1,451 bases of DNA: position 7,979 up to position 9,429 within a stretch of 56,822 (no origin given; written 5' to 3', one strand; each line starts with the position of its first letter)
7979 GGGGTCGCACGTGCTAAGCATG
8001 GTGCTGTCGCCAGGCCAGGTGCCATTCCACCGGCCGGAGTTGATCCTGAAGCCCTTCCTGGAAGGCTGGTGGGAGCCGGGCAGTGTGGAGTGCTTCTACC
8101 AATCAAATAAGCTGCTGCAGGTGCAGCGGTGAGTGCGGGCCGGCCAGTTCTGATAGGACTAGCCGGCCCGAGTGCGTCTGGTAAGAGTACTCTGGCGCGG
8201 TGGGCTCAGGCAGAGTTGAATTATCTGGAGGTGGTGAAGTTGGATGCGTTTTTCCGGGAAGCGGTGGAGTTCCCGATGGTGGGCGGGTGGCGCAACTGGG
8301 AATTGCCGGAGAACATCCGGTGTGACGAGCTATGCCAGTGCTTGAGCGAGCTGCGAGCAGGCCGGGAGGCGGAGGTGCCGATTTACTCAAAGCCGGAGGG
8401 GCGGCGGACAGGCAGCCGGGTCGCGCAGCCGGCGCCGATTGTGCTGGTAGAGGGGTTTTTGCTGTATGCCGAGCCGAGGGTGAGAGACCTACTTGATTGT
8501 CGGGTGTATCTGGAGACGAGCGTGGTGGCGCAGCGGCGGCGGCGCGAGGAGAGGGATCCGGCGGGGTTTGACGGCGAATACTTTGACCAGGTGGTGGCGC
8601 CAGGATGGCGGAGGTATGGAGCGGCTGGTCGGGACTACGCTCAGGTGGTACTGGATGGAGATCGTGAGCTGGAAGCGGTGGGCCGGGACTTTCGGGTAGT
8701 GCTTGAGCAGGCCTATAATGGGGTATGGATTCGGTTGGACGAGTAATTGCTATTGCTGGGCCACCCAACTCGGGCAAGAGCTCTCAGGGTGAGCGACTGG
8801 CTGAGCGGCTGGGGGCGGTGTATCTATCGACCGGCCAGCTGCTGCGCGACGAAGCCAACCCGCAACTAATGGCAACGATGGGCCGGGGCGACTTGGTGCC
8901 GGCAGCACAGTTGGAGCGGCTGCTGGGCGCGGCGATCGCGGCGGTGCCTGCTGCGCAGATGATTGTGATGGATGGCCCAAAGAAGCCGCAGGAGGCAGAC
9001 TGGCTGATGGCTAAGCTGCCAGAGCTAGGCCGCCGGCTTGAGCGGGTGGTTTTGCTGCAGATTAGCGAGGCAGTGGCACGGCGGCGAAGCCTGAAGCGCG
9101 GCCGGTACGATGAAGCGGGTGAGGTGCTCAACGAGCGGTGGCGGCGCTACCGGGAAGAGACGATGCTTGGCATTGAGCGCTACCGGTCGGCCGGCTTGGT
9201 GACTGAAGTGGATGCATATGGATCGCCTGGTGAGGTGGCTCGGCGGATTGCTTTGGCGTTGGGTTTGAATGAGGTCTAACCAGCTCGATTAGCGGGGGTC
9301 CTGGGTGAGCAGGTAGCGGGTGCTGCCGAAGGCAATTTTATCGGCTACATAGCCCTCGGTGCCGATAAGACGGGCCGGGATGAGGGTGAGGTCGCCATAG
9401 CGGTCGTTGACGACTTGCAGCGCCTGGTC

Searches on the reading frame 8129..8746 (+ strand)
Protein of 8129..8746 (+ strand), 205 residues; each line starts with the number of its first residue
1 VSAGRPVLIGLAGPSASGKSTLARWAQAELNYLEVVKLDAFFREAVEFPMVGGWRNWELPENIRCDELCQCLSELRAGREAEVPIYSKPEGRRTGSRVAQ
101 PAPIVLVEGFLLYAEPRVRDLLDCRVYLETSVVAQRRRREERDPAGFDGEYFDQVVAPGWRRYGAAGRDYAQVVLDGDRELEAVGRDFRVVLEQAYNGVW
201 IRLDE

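Call 114: search_protein_families(library=pfam, proteins=[window:8129-8746:+], max_evalue=0.001)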
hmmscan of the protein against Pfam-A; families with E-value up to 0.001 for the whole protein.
window:8129-8746:+ (205 aa): 2 families
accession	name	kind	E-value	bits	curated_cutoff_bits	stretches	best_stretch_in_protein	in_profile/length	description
PF00485.24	PRK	-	3.2e-14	53.6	22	1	60-144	66-151/196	Phosphoribulokinase / Uridine kinase family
PF13238.12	AAA_18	-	0.00042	21.2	29.4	1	9-143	1-112/128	AAA domain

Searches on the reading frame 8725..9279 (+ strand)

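Call 114: search_protein_families(library=pfam, proteins=[window:8725-9279:+], max_evalue=0.001)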
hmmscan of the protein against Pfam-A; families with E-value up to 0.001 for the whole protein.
window:8725-9279:+ (184 aa): 5 families
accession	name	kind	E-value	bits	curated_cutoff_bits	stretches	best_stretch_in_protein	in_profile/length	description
PF00406.28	ADK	-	1.6e-15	58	26.8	1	10-156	1-149/151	Adenylate kinase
PF13207.12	AAA_17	-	1.7e-13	51.5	27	1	12-134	2-134/136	AAA domain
PF13671.12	AAA_33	-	1.2e-08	35.8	27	1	7-144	1-138/143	AAA domain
PF13238.12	AAA_18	-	1.9e-07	32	29.4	1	8-127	1-113/128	AAA domain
PF02224.24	Cytidylate_kin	-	3.9e-06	27.2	26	1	8-50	1-43/211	Cytidylate kinase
